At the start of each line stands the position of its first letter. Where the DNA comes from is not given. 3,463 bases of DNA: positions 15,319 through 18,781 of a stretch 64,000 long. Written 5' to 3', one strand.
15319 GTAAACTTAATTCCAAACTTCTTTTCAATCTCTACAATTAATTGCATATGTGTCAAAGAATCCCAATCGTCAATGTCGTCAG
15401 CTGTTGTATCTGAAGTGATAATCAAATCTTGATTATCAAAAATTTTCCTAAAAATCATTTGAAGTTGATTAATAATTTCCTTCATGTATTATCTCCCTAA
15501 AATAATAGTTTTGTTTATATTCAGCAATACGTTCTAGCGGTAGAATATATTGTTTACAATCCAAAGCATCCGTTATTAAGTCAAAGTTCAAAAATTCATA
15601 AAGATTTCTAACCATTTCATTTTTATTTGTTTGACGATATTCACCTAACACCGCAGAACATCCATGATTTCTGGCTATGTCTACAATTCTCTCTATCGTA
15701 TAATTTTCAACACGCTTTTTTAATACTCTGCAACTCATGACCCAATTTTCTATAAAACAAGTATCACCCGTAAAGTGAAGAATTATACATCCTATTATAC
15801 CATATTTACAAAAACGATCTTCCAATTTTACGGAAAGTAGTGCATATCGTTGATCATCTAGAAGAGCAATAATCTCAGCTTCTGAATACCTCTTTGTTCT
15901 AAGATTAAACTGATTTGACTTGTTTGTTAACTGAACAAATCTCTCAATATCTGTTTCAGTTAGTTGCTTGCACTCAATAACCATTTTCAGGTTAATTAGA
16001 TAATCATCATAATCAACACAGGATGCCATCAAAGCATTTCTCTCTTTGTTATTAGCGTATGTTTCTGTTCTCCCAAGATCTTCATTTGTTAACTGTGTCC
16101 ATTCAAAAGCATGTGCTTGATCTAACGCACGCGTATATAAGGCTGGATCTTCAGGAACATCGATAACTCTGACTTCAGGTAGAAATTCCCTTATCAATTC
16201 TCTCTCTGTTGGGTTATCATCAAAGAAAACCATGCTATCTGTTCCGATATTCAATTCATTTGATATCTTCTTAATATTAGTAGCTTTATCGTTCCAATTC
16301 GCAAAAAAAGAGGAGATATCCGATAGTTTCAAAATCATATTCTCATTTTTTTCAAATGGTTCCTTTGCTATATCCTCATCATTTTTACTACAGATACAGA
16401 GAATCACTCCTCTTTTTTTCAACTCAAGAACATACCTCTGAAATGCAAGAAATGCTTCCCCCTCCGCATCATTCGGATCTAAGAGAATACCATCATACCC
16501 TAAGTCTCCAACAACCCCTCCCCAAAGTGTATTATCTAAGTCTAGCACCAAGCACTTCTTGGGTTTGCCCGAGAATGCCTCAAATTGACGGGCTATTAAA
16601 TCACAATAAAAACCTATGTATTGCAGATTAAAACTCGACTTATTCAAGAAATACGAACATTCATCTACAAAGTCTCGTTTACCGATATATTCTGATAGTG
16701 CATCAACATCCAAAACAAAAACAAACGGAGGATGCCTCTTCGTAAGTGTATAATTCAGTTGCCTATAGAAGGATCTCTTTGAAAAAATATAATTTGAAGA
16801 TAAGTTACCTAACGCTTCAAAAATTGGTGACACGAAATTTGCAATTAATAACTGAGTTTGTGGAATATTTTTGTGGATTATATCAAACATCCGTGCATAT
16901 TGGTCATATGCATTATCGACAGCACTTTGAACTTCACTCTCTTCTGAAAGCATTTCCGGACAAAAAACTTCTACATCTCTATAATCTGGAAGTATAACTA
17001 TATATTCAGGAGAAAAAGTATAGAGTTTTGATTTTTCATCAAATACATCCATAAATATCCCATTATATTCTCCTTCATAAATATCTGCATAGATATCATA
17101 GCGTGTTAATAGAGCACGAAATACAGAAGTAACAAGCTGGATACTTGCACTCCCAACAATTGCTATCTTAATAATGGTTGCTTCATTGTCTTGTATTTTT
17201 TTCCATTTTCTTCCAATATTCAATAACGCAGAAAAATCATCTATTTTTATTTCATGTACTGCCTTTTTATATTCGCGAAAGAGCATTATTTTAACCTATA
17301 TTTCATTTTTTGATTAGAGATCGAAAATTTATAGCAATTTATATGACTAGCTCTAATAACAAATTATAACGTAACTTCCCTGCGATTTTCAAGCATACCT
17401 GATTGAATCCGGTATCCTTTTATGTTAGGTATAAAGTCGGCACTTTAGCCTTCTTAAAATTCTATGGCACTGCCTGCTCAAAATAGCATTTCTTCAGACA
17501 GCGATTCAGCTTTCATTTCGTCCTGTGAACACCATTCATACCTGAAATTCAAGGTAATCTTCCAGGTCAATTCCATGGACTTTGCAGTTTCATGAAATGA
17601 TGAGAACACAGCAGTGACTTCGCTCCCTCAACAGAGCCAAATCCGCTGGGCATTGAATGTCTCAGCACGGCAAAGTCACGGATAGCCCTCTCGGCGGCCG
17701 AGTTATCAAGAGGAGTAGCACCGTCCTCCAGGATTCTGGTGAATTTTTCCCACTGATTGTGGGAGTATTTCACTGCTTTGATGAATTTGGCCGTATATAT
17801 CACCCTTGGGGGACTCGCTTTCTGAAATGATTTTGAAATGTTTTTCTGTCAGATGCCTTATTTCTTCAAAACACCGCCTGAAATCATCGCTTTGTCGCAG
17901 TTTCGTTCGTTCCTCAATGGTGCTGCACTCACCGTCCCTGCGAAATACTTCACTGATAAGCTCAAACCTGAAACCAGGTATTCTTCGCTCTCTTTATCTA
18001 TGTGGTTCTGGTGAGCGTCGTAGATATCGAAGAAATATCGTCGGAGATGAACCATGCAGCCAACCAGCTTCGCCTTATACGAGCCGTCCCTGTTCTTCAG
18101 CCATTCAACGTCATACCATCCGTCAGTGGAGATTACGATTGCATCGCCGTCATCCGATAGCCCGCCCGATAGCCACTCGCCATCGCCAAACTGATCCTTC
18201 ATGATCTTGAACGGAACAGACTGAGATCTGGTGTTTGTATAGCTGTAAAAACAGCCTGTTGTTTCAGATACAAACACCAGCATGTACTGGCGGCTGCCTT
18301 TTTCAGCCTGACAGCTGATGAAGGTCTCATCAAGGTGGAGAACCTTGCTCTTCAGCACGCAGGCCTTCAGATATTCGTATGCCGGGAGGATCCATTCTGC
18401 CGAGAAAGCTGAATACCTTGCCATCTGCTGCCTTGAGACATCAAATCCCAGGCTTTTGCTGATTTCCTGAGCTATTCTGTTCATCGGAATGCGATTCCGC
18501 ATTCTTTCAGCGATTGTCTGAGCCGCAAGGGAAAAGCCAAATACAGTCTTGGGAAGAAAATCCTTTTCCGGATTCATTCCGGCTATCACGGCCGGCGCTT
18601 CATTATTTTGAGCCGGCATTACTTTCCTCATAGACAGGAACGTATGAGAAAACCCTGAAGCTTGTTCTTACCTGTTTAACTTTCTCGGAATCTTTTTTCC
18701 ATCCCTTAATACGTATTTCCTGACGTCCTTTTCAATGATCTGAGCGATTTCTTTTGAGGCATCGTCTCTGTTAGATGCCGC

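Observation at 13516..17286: Stand-alone FkbH-like / ACP / MaoC dehydratase / SDR / GNAT operon next to FdtA-FdtB: a predicted ACP-dependent route to an unusual N-acyl 3-amino-3,6-dideoxyhexose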

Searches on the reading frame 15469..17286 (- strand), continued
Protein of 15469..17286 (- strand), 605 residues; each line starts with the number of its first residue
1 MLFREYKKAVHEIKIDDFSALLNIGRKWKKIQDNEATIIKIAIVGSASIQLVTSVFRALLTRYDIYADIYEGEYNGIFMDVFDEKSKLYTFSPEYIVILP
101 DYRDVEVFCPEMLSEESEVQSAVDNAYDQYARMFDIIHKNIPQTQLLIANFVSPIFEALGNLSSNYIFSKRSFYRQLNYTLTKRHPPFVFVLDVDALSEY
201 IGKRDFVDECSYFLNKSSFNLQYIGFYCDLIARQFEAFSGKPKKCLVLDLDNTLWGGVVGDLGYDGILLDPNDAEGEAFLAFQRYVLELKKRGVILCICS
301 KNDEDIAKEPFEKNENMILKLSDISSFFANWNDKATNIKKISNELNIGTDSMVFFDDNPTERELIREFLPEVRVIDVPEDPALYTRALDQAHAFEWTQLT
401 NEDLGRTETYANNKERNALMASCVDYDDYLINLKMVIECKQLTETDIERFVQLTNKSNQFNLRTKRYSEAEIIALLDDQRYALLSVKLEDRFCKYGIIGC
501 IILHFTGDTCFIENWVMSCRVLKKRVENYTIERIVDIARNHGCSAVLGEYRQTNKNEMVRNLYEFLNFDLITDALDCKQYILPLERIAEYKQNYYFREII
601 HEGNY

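Call 44: find_encoding_contigs(protein=P0089, flank=9000, max_places=2)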
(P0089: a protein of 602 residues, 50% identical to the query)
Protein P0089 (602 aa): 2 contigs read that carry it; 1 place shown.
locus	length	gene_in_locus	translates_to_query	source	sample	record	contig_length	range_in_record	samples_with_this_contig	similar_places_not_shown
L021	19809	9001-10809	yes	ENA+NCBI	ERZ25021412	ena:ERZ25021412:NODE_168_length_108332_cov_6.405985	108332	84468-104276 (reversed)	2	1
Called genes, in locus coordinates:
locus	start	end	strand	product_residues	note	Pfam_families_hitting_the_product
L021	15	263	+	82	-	PF26154:DUF8042 (weak)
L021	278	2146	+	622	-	PF01973:MptE-like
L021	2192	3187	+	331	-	PF01073:3Beta_HSD, PF01370:Epimerase, PF02719:Polysacc_synt_2, PF04321:RmlD_sub_bind, PF05368:NmrA, PF07993:NAD_binding_4, PF13460:NAD_binding_10, PF16363:GDP_Man_Dehyd, +1 more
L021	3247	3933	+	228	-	PF02348:CTP_transf_3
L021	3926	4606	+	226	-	PF00753:Lactamase_B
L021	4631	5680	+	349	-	PF03102:NeuB, PF08666:SAF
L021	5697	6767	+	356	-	PF08545:ACP_syn_III (weak), PF08541:ACP_syn_III_C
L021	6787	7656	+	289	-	PF00551:Formyl_trans_N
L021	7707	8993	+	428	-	PF18588:WcbI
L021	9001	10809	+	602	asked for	PF21211:FkbH_N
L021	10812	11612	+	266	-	PF01869:BcrAD_BadFG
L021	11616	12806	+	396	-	PF06050:HGD-D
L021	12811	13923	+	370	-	PF06050:HGD-D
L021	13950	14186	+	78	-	-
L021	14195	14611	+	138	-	PF01575:MaoC_dehydratas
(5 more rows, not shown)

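Call 51: get_annotated_region(hit=H5, flank=8000)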
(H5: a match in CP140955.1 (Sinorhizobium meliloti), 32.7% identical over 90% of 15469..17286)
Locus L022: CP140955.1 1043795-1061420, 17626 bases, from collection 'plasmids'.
description: Sinorhizobium meliloti strain ml47 plasmid pSymB, complete sequence
organism: Sinorhizobium meliloti (NCBI taxid 382)
taxonomy: Bacteria; Pseudomonadota; Alphaproteobacteria; Hyphomicrobiales; Rhizobiaceae; Sinorhizobium; Sinorhizobium meliloti
host: -; source: Medicago lupulina,whole organism; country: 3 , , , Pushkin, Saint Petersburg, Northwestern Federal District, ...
typing (MOB-suite, as given by PLSDB): mobilizable; relaxase MOBQ
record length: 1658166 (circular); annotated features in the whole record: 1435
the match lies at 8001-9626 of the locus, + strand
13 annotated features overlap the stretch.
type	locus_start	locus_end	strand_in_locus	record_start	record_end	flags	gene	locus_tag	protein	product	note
CDS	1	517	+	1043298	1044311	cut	-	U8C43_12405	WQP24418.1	autoinducer 2 import system permease LsrD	-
CDS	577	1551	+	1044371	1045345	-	lsrB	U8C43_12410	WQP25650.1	autoinducer 2 ABC transporter substrate-binding protein LsrB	-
CDS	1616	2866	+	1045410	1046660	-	-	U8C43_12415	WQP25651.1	class II aldolase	-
CDS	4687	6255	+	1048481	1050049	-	-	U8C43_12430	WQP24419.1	MBOAT family protein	-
CDS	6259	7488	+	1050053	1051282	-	-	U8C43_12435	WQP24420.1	TonB-dependent receptor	-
CDS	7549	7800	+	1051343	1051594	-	-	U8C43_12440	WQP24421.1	acyl carrier protein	-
CDS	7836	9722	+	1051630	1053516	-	-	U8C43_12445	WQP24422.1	HAD family hydrolase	-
CDS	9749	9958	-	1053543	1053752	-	-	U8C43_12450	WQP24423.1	DUF2280 domain-containing protein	-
CDS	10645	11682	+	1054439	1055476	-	-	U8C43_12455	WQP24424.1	calcium-binding protein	-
CDS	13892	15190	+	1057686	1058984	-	-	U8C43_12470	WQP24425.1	capsular polysaccharide biosynthesis protein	-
CDS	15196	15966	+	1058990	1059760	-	-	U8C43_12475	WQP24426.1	ABC transporter permease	-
CDS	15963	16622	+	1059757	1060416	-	-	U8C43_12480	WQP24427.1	ABC transporter ATP-binding protein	-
CDS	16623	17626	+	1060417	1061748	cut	-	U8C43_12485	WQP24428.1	RkpR, polysaccharide export protein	-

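Call 52: get_annotated_region(hit=H1, flank=8000)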
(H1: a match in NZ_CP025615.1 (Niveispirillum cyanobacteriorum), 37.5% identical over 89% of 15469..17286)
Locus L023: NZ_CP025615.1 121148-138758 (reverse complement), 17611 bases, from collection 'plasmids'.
description: Niveispirillum cyanobacteriorum strain TH16 plasmid unnamed3, complete sequence
organism: Niveispirillum cyanobacteriorum (NCBI taxid 1612173)
taxonomy: Bacteria; Pseudomonadota; Alphaproteobacteria; Rhodospirillales; Azospirillaceae; Niveispirillum; Niveispirillum cyanobacteriorum
host: -; source: sing cell,cyanobacterial aggregates; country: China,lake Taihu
typing (MOB-suite, as given by PLSDB): non-mobilizable
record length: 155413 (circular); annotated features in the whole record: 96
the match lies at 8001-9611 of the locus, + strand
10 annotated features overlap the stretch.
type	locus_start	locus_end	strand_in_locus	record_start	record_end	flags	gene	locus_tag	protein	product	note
CDS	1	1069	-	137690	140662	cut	-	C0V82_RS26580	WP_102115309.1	Tn3 family transposase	-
CDS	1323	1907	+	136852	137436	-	-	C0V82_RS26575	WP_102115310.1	recombinase family protein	GO:0006310 - DNA recombination [Evidence IEA]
CDS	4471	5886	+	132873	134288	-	-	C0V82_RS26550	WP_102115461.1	sulfotransferase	-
CDS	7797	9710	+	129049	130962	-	-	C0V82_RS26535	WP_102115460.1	HAD-IIIC family phosphatase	-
CDS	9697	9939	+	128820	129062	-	-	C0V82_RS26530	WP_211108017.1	acyl carrier protein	GO:0006633 - fatty acid biosynthetic process [Evidence IEA]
CDS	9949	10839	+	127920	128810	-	-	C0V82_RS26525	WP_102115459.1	WcbI family polysaccharide biosynthesis putative acetyltransferase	-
CDS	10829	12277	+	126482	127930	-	-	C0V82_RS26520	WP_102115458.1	SDR family NAD(P)-dependent oxidoreductase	-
CDS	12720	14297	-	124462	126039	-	-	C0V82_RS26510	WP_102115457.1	IS66 family transposase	-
CDS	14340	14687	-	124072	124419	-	tnpB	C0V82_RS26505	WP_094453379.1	IS66 family insertion sequence element accessory protein TnpB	-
CDS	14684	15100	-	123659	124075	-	-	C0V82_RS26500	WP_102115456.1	transposase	GO:0006313 - DNA transposition [Evidence IEA]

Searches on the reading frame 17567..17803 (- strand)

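Call 61: search_protein_families(library=pfam, proteins=[window:17567-17803:-], max_evalue=0.001)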
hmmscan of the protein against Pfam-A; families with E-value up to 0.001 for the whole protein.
window:17567-17803:- (78 aa): 1 family
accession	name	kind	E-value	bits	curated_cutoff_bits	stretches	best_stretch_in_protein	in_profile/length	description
PF03050.20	DDE_Tnp_IS66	-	9e-12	45.4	23.1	1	6-62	228-283/284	Transposase IS66 family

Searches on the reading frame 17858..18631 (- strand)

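Call 61: search_protein_families(library=pfam, proteins=[window:17858-18631:-], max_evalue=0.001)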
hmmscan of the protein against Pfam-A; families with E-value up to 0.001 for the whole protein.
window:17858-18631:- (257 aa): 1 family
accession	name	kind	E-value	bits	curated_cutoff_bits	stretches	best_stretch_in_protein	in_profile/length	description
PF03050.20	DDE_Tnp_IS66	-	9.2e-25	88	23.1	1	29-211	2-171/284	Transposase IS66 family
